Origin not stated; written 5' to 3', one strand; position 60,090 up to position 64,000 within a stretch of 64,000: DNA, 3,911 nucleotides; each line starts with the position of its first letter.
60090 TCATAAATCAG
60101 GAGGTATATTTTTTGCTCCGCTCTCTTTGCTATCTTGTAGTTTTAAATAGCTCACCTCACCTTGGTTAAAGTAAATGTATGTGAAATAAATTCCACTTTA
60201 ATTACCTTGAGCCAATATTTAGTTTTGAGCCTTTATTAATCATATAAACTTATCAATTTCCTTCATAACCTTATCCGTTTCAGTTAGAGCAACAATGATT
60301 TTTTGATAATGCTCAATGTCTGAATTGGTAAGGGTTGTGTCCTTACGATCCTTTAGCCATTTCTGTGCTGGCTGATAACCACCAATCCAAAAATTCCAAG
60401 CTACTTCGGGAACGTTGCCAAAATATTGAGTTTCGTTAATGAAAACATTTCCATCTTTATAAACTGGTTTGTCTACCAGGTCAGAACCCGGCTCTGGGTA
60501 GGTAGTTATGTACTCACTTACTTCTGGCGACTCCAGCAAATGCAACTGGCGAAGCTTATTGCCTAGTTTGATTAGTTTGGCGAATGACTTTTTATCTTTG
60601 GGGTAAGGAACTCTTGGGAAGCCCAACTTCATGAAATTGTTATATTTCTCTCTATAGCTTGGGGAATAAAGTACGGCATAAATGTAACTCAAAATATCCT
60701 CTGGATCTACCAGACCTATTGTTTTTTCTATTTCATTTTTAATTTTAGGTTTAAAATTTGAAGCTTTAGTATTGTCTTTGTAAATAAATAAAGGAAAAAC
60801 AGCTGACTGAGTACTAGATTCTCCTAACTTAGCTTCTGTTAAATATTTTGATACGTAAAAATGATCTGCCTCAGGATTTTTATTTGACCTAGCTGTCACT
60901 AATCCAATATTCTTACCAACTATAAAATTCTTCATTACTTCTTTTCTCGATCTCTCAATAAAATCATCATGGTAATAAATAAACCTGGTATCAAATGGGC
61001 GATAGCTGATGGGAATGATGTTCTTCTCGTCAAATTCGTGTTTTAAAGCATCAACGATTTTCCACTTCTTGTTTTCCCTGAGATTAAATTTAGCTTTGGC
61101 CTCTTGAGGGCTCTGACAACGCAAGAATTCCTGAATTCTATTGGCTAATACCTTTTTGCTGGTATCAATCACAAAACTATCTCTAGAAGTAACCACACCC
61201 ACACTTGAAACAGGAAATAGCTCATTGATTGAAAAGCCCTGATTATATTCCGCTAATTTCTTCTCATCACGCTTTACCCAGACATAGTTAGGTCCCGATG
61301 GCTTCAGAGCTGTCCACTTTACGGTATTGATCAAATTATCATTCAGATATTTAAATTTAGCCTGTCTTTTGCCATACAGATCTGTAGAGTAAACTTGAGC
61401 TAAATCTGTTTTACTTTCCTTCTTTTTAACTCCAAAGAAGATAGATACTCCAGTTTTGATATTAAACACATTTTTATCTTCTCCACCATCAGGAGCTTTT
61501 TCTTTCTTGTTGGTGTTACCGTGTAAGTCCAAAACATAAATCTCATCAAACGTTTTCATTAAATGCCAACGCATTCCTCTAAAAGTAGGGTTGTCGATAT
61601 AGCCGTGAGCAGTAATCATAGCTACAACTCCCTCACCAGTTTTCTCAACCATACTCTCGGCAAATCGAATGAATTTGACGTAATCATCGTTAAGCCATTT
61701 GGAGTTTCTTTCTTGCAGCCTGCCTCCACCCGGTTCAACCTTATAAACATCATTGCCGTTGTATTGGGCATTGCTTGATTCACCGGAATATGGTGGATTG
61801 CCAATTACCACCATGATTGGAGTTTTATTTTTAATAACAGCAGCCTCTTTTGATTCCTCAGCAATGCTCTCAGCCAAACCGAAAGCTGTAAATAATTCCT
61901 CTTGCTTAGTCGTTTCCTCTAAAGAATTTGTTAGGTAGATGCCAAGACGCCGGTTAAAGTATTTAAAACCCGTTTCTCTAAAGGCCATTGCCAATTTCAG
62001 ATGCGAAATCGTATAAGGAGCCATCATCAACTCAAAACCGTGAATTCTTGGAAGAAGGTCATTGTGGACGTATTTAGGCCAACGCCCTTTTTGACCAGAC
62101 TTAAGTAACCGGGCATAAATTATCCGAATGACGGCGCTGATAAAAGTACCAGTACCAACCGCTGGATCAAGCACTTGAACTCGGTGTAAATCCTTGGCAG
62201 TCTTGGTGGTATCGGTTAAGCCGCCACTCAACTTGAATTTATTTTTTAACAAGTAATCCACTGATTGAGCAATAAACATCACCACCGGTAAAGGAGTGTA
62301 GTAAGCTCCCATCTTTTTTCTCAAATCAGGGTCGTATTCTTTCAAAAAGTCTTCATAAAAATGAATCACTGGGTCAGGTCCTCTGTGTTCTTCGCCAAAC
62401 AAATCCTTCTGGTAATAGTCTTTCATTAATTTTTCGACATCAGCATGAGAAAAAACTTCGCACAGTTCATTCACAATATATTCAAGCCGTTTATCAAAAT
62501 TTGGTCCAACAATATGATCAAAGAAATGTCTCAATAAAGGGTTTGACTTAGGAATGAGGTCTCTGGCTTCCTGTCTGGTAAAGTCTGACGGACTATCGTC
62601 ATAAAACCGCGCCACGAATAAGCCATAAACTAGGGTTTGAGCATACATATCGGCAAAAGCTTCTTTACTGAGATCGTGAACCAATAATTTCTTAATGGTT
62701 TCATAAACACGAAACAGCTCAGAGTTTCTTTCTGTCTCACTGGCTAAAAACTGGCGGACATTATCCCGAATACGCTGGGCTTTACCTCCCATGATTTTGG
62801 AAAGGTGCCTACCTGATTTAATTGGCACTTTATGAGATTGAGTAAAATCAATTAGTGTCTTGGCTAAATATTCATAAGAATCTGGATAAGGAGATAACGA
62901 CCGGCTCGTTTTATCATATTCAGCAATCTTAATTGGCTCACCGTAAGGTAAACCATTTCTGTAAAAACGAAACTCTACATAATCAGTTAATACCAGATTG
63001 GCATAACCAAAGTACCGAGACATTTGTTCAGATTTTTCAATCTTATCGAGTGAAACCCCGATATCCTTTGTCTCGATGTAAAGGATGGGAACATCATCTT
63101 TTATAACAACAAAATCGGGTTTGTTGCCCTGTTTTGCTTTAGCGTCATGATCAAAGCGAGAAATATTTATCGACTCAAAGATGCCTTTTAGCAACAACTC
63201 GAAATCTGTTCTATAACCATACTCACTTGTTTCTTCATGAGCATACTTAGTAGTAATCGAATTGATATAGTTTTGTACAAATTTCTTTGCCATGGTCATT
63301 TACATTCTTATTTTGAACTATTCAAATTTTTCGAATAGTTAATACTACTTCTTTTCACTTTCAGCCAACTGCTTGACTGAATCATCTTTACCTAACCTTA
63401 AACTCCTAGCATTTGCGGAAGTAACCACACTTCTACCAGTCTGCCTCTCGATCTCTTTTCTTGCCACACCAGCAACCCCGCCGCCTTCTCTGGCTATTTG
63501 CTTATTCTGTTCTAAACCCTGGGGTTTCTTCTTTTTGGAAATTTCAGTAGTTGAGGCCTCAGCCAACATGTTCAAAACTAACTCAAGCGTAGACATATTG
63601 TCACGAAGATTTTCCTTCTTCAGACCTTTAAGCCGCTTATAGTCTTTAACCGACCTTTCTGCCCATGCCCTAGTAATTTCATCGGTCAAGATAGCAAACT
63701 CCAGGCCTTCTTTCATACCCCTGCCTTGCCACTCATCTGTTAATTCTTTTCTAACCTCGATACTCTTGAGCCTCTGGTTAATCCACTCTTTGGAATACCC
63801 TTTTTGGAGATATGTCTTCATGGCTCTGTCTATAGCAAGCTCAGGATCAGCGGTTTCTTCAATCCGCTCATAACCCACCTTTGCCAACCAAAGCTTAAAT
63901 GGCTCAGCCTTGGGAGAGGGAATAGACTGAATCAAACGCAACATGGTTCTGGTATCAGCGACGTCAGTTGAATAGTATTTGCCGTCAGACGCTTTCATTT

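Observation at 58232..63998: More AT-rich, co-directional accessory island: Bro/antirepressor-like gene, type IIG RM enzyme, HEPN candidate and two orphans, a candidate composite defence locus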

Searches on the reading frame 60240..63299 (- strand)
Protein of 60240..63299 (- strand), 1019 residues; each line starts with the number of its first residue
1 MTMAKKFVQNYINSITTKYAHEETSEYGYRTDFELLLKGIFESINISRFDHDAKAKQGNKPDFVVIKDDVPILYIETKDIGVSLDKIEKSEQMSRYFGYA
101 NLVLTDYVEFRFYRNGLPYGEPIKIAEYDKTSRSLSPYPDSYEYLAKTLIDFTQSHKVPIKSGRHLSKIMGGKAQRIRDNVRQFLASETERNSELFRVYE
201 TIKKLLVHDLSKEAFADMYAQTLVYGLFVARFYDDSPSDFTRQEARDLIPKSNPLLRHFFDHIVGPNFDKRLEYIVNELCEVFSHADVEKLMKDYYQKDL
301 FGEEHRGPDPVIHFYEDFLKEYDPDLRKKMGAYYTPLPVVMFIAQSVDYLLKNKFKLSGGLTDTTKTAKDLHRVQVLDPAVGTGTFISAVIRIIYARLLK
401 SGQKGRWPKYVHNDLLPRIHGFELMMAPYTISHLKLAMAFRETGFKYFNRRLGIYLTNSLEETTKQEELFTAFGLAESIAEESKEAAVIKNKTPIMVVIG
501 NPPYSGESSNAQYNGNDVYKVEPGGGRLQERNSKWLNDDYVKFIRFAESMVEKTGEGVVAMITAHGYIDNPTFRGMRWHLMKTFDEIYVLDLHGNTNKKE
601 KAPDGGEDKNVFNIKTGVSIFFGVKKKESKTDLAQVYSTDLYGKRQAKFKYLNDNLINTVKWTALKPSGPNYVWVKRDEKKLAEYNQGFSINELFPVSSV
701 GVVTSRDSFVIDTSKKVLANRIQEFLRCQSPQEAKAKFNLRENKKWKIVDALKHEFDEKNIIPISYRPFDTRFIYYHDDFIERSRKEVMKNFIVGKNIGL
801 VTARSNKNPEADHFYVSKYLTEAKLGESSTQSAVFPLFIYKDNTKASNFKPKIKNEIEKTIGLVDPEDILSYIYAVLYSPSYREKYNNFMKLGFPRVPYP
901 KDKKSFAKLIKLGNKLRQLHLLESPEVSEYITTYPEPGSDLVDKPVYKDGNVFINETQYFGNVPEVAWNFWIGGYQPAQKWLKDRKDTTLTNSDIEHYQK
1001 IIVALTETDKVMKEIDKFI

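Call 3: search_protein_families(library=pfam, proteins=[window:60240-63299:-], max_evalue=1)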
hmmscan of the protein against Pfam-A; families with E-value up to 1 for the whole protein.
window:60240-63299:- (1019 aa): 5 families
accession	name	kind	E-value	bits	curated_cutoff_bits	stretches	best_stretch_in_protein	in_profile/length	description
PF18135.7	Type_ISP_C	-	9.4e-86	288.4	25.9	1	693-1013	1-341/342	Type ISP C-terminal specificity domain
PF02384.22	N6_Mtase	-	1.2e-10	41.7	20.4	1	311-566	6-186/311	N-6 DNA Methylase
PF07669.17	Eco57I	-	1.9e-06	28.5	25.3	1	420-585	4-158/171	Eco57I restriction-modification methylase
PF20473.4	MmeI_Mtase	-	1.7e-05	24.6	27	1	366-543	13-178/259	MmeI, DNA-methyltransferase domain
PF04313.20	HSDR_N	-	0.0038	17.6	25.1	1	32-115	103-192/198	Type I restriction enzyme R protein N terminus (HSDR_N)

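Call 4: search_protein_families(library=padloc, proteins=[window:60240-63299:-], max_evalue=1)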
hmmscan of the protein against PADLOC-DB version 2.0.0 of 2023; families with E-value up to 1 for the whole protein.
window:60240-63299:- (1019 aa): 15 families
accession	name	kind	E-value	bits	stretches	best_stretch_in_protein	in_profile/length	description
PDLC03610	REase_MTase_IIG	-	2.2e-294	977.6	2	528-1017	554-1074/1096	Type IIG restriction enzyme-methyltransferase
PDLC03631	REase_MTase_IIG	-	2.9e-105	351.3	1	16-987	16-988/1086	Type IIG restriction enzyme-methyltransferase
PDLC03051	REase_MTase_I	-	3.8e-54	181.4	1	311-985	845-1538/1591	Type I restriction enzyme-methyltransferase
PDLC03597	REase_MTase_IIG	-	9.8e-54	180.5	1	311-921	861-1505/1646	Type IIG restriction enzyme-methyltransferase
PDLC03621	REase_MTase_IIG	-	3.2e-39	132.7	1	314-996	287-971/1024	Type IIG restriction enzyme-methyltransferase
PDLC04134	mad2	-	4.6e-12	43.5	1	49-646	29-466/492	mads_2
PDLC03338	MTase_II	-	3.7e-07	27.2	1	323-467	122-245/604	Type II methyltransferase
PDLC03313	MTase_II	-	3.7e-06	23.7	1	368-447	44-120/563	Type II methyltransferase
PDLC03021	MTase_I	-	0.00018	18.5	1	375-438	187-247/491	Type I methyltransferase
PDLC03025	MTase_I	-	0.00023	18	1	313-404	146-214/569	Type I methyltransferase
PDLC02523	PglX|PglXI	-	0.00047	16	1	459-590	528-643/1428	PglX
PDLC02529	PglX|PglXI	-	0.00059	15.6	1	371-506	226-369/1189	PglX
PDLC03580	REase_II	-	0.0011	14.9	1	299-471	352-513/1112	Type II restriction enzyme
PDLC02643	DrmMI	-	0.0031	13.4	1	326-403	551-631/1347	DrmMI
PDLC02638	DrmMI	-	0.031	10.4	0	327-402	551-628/935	DrmMI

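Call 5: search_protein_families(library=ncbifam, proteins=[window:60240-63299:-], max_evalue=1)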
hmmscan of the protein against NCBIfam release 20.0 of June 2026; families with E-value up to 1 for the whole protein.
window:60240-63299:- (1019 aa): 2 families
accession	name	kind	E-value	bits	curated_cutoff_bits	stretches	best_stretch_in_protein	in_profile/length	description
NF033455.1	BREX_6_MTaseX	exception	0.0078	13.7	900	1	496-593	556-639/1319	BREX-6 system adenine-specific DNA-methyltransferase PglX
NF047738.1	antiphage_MADS2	equivalog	0.015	13.6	720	1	375-404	334-363/654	methylation-associated defense system DNA methyltransferase MAD2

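Call 75: search_solved_structures(query=window:60240-63299:-, max_evalue=0.001)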
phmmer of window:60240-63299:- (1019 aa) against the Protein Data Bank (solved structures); distinct sequences matched with E-value up to 0.001: 3.
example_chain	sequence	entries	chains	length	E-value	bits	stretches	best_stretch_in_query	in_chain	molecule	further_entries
7lo5_A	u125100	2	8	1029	1.1e-48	169.2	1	309-924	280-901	Site-specific DNA-methyltransferase (adenine-specific)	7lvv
5ffj_A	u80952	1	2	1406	2e-41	145.1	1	270-986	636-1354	Endonuclease and methylase LlaGI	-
4xqk_A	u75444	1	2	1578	7.1e-38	133.3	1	270-985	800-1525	LlaBIII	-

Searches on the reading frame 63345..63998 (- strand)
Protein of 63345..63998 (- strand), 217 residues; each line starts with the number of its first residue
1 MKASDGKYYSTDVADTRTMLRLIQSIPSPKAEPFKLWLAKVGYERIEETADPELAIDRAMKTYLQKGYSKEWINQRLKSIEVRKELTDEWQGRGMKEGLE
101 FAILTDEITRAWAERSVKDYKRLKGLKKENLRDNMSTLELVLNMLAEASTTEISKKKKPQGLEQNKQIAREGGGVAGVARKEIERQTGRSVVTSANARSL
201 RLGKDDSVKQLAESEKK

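Call 3: search_protein_families(library=pfam, proteins=[window:63345-63998:-], max_evalue=1)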
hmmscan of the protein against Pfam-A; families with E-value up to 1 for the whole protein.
window:63345-63998:- (217 aa): 1 family
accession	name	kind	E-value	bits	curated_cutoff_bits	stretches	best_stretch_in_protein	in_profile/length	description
PF02498.22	Bro-N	-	0.00028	21.9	25.6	1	5-40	55-92/96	BRO family, N-terminal domain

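Call 4: search_protein_families(library=padloc, proteins=[window:63345-63998:-], max_evalue=1)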
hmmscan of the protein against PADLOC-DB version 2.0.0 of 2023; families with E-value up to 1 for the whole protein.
window:63345-63998:- (217 aa): 3 families
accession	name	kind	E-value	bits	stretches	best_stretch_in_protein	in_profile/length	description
PDLC04920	PDC-S13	-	1.5e-101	337.5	1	1-211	70-280/286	-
PDLC04919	PDC-S13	-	8.2e-07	26.5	1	69-184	130-243/281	-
PDLC04841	PDC-S04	-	0.00066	17.4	1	1-40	73-112/292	-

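Call 5: search_protein_families(library=ncbifam, proteins=[window:63345-63998:-], max_evalue=1)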
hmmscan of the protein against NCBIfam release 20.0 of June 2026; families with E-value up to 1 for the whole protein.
window:63345-63998:- (217 aa): 2 families
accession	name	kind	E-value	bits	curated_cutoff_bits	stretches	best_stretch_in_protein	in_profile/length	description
NF008573.0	PRK11525.1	equivalog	2.1e-06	27.3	242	1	53-185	122-250/288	DNA damage-inducible protein D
NF033622.1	repair_DdrC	equivalog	0.0091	15.4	150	1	68-161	113-203/223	DNA damage response protein DdrC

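Call 7: search_protein_families(library=phrogs, proteins=[window:63345-63998:-], max_evalue=1)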
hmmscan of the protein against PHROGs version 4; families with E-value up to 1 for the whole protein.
window:63345-63998:- (217 aa): 4 families
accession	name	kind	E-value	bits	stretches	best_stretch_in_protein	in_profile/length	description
phrog_15286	-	unknown function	1.2e-91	307.5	1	1-202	70-271/274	-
phrog_28094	-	unknown function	6.5e-18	65.7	1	140-197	1-58/66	-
phrog_2657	-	transcription regulation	3.4e-05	24.3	1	59-142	109-194/243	transcriptional regulator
phrog_8036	-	unknown function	0.00025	21.5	1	62-189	131-256/290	-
